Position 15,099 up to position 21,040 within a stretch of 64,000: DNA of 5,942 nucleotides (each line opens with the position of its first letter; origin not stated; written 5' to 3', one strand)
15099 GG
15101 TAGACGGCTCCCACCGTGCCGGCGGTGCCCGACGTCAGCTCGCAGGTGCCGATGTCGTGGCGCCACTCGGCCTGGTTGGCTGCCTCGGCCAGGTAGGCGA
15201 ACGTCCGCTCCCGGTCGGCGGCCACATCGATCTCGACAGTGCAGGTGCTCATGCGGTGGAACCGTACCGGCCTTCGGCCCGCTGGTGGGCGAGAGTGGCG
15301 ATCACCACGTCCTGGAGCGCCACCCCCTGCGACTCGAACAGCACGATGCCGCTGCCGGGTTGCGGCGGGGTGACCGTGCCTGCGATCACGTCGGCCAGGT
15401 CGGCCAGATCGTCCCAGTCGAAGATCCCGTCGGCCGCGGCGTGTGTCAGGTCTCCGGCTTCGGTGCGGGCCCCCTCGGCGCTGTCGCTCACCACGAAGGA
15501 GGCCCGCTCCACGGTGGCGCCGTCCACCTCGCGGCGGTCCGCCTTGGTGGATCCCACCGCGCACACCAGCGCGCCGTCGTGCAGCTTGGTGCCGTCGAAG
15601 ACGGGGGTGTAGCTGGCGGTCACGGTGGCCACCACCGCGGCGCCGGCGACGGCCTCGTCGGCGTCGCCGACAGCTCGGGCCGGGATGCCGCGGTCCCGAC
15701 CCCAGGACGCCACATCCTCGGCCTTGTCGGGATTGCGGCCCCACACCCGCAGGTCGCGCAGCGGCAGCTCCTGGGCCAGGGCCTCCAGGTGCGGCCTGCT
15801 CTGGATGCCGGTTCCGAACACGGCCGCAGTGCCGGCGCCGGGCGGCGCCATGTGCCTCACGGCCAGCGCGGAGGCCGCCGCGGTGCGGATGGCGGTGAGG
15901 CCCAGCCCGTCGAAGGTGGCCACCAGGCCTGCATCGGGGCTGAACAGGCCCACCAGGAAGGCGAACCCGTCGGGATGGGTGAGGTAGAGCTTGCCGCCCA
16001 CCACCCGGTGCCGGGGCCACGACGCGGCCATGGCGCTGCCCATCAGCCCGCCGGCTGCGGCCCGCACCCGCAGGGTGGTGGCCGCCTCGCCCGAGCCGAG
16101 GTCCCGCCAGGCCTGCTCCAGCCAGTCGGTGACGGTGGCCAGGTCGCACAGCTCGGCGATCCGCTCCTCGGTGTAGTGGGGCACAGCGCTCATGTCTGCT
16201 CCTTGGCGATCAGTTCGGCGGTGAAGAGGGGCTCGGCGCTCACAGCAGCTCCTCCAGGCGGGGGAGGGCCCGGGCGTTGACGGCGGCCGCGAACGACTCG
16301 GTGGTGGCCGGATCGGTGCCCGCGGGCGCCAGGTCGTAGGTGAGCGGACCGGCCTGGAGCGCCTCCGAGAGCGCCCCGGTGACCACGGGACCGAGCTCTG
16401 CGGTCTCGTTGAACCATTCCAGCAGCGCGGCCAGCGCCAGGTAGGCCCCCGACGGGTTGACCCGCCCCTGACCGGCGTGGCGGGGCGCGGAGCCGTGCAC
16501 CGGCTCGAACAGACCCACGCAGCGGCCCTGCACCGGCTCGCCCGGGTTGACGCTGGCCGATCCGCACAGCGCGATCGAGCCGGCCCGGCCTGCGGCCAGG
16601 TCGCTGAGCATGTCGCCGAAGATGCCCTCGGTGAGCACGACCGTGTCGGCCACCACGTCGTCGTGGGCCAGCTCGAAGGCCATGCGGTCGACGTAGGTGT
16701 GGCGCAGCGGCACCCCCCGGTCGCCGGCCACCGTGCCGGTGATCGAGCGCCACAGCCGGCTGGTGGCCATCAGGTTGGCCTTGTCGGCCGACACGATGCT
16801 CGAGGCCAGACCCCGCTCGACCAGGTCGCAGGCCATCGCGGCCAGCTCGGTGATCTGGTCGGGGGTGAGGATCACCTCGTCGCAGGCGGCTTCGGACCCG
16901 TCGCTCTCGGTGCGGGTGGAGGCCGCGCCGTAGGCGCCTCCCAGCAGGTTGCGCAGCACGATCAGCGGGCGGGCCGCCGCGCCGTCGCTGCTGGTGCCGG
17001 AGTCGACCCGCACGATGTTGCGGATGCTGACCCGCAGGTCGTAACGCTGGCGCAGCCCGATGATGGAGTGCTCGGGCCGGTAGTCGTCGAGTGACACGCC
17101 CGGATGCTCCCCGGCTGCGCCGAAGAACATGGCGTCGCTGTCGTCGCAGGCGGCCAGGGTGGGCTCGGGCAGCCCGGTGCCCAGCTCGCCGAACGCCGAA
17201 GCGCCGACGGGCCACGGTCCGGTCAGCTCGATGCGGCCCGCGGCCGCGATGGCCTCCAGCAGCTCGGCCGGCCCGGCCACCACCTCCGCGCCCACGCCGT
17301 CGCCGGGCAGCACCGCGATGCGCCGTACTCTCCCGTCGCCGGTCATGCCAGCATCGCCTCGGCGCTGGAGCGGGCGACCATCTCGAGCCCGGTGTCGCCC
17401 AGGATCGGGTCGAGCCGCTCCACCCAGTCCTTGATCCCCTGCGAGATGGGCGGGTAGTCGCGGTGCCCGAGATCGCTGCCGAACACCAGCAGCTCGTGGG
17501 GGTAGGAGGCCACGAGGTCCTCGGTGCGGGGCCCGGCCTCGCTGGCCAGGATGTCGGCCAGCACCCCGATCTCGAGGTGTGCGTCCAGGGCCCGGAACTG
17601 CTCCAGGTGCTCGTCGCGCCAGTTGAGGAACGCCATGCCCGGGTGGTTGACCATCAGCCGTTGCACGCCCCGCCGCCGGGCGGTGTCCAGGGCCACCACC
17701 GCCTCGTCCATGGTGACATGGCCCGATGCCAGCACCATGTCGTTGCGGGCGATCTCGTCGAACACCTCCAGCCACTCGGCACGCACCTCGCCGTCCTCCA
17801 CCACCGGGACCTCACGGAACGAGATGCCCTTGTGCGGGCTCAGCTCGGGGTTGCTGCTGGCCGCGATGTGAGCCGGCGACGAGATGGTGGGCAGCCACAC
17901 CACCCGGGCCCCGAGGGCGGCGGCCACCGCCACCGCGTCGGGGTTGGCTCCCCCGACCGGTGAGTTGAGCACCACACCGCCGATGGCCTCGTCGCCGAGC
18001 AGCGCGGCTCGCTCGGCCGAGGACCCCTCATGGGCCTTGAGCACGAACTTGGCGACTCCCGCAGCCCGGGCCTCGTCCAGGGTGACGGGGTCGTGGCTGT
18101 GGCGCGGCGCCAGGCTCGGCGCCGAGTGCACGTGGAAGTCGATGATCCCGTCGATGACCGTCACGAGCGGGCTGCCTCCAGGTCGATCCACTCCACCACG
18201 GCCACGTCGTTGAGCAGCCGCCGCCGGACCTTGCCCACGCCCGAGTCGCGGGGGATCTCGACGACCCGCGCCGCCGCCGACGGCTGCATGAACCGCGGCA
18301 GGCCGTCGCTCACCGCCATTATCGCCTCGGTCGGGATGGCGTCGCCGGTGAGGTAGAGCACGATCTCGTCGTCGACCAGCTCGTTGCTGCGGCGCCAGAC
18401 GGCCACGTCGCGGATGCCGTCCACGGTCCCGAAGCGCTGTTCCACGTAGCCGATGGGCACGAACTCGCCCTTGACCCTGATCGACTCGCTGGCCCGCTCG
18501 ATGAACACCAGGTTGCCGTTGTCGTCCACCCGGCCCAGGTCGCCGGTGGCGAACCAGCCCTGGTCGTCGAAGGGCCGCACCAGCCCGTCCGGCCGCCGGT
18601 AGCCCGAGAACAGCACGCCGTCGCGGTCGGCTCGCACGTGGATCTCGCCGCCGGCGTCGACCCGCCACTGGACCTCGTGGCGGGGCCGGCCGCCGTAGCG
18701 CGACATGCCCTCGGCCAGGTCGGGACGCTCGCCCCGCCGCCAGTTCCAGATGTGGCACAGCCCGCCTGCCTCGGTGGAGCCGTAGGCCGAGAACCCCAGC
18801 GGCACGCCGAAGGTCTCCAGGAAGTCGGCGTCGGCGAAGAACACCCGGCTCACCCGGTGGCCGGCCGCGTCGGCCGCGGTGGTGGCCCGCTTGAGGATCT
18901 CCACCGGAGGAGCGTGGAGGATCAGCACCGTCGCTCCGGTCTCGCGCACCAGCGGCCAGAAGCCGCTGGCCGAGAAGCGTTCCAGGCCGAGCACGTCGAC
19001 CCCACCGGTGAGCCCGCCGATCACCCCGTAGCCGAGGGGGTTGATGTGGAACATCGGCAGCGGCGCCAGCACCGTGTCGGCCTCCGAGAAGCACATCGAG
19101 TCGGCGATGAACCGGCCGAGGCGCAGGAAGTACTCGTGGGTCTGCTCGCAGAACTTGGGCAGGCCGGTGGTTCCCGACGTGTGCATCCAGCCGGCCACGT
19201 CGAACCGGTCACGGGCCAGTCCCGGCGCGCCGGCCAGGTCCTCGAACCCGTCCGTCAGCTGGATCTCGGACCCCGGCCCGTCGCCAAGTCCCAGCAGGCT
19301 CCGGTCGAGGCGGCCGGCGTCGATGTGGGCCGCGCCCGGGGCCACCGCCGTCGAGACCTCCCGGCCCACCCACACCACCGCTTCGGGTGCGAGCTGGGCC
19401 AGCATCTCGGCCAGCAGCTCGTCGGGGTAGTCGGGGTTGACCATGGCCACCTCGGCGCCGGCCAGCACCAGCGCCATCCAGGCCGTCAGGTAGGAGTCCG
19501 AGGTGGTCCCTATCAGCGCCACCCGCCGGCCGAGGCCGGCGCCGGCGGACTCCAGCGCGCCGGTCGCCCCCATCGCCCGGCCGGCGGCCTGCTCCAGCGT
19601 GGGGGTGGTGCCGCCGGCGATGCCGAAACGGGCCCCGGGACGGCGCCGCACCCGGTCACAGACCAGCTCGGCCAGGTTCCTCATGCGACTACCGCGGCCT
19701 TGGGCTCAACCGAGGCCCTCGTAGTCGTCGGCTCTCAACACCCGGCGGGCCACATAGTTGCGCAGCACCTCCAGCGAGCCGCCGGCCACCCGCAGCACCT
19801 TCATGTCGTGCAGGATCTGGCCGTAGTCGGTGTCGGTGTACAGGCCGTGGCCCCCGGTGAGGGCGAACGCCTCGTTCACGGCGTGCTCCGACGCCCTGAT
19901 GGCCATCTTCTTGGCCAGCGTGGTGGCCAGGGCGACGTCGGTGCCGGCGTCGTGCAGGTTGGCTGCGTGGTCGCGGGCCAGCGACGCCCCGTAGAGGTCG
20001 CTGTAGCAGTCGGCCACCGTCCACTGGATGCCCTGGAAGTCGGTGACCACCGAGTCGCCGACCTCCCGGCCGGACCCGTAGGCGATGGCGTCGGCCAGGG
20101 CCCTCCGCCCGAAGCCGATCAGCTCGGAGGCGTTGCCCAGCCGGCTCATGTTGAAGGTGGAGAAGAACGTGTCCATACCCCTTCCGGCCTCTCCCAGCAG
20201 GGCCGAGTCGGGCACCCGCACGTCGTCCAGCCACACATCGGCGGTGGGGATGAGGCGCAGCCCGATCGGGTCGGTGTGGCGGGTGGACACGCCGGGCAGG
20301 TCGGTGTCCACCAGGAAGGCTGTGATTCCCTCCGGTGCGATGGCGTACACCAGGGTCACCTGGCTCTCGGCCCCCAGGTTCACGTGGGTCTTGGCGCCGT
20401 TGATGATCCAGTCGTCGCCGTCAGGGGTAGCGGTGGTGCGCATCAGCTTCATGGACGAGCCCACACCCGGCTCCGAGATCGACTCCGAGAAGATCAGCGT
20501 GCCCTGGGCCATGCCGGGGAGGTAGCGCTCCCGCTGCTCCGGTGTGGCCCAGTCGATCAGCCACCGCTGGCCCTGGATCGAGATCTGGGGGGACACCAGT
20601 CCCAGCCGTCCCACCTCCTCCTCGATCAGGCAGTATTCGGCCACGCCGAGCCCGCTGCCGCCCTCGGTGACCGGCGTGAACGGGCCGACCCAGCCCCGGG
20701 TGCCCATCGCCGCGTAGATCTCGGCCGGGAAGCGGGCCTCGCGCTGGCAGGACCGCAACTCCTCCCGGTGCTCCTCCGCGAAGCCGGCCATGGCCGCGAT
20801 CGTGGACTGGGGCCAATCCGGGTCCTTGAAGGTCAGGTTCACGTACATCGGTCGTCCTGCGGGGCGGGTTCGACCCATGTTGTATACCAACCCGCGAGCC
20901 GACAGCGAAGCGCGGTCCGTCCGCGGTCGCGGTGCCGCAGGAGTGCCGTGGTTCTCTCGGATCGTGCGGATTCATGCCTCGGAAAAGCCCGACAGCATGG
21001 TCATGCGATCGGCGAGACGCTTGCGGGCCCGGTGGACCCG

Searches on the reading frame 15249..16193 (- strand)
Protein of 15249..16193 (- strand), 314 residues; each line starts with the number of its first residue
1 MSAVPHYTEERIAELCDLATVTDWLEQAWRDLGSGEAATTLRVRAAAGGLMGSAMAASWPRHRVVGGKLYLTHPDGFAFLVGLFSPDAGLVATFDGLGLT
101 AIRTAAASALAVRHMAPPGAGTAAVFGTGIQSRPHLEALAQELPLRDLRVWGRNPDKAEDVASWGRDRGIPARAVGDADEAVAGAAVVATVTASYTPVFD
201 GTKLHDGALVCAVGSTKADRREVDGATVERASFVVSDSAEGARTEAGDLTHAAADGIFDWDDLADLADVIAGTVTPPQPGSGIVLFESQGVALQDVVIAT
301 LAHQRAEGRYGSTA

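Call 62: search_protein_families(library=ncbifam, proteins=[window:15249-16193:-], max_evalue=0.00001)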
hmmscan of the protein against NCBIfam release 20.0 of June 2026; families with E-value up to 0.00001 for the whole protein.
window:15249-16193:- (314 aa): 13 families
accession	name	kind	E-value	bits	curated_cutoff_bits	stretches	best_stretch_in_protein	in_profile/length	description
NF006379.0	PRK08618.1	equivalog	2.4e-42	145.4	417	1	91-307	98-316/326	ornithine cyclodeaminase family protein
NF004793.0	PRK06141.1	equivalog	5.2e-41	140.6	322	1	89-306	93-311/314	bifunctional Delta(1)-pyrroline-2-carboxylate/Delta(1)-piperideine-2-carboxylate reductase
TIGR02992.1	ectoine_eutC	equivalog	6.3e-40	137.2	471.65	1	82-307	89-317/326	ectoine utilization protein EutC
NF006141.0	PRK08291.1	equivalog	2.1e-39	135.4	408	1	84-308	94-321/330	cyclodeaminase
NF005603.0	PRK07340.1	equivalog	1.2e-37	129.9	266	1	9-306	9-303/307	delta(1)-pyrroline-2-carboxylate reductase family protein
NF045643.1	ImmsucRedBhcD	equivalog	1.2e-33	116.9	500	1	81-307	87-311/321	iminosuccinate reductase BhcD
NF045512.1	PyrPipCarbRedLhpI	equivalog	2e-31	109.3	400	1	7-304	3-295/298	bifunctional Delta(1)-pyrroline-2-carboxylate/Delta(1)-piperideine-2-carboxylate reductase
NF005296.0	PRK06823.1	equivalog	1.6e-30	106.2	438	1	98-304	106-311/315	ornithine cyclodeaminase family protein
TIGR02371.1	ala_DH_arch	equivalog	2.8e-30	105.6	409.15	1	80-306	87-313/325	alanine dehydrogenase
NF005011.0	PRK06407.1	subfamily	1.2e-27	97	337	1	8-297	6-290/302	ornithine cyclodeaminase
NF005762.1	PRK07589.1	equivalog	4.5e-22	78.4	350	1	99-306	107-309/334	ornithine cyclodeaminase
TIGR03944.1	dehyd_SbnB_fam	equivalog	1.3e-18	67.1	326.9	1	91-308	102-317/327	2,3-diaminopropionate biosynthesis protein SbnB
NF004848.0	PRK06199.1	subfamily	1e-09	38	362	1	99-306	134-361/379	tyramine oxidase subunit B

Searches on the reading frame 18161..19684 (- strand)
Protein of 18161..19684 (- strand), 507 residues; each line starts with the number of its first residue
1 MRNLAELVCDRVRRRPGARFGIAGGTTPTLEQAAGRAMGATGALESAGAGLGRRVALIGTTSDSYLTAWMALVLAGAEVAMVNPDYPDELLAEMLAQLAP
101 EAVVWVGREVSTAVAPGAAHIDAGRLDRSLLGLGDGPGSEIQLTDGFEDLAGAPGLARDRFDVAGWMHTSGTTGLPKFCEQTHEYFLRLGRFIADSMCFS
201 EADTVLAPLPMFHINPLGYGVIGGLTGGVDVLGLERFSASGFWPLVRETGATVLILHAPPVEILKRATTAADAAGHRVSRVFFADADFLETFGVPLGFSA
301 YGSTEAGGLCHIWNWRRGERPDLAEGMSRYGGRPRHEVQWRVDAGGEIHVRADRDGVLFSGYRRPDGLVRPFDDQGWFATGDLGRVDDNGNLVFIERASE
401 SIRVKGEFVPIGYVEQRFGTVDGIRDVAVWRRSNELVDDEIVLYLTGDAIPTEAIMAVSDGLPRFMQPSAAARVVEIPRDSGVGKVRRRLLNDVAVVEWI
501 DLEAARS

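Call 7: search_protein_families(library=pfam, proteins=[window:18161-19684:-], max_evalue=0.001)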
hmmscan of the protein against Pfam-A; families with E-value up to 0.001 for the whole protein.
window:18161-19684:- (507 aa): 1 family
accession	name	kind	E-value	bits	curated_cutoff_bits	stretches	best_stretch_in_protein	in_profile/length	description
PF00501.34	AMP-binding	-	5.3e-32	111.5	29.9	1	11-345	4-359/384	AMP-binding enzyme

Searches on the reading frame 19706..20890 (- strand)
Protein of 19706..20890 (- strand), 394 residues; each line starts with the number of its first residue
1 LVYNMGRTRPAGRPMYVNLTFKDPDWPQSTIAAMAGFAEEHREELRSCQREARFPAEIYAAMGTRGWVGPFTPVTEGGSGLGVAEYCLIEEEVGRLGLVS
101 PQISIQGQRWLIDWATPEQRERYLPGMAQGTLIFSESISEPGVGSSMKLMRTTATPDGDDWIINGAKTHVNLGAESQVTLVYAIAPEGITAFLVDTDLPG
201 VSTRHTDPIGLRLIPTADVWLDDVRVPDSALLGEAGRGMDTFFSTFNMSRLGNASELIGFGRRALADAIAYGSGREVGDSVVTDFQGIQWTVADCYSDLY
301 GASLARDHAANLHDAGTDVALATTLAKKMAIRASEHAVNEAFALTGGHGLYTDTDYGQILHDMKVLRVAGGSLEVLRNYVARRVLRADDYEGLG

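Call 7: search_protein_families(library=pfam, proteins=[window:19706-20890:-], max_evalue=0.001)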
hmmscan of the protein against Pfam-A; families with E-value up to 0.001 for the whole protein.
window:19706-20890:- (394 aa): 4 families
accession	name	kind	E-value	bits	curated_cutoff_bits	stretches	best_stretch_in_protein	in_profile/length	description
PF00441.29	Acyl-CoA_dh_1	-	1e-25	91.1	22.4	1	236-385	1-150/150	Acyl-CoA dehydrogenase, C-terminal domain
PF02770.24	Acyl-CoA_dh_M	-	3.1e-18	66.1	33.3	1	137-224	3-97/97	Acyl-CoA dehydrogenase, middle domain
PF02771.21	Acyl-CoA_dh_N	-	2.3e-16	60.6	22.9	1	33-130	10-112/113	Acyl-CoA dehydrogenase, N-terminal domain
PF08028.16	Acyl-CoA_dh_2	-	2.1e-07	31.7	22.7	1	254-354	4-114/134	Acyl-CoA dehydrogenase, C-terminal domain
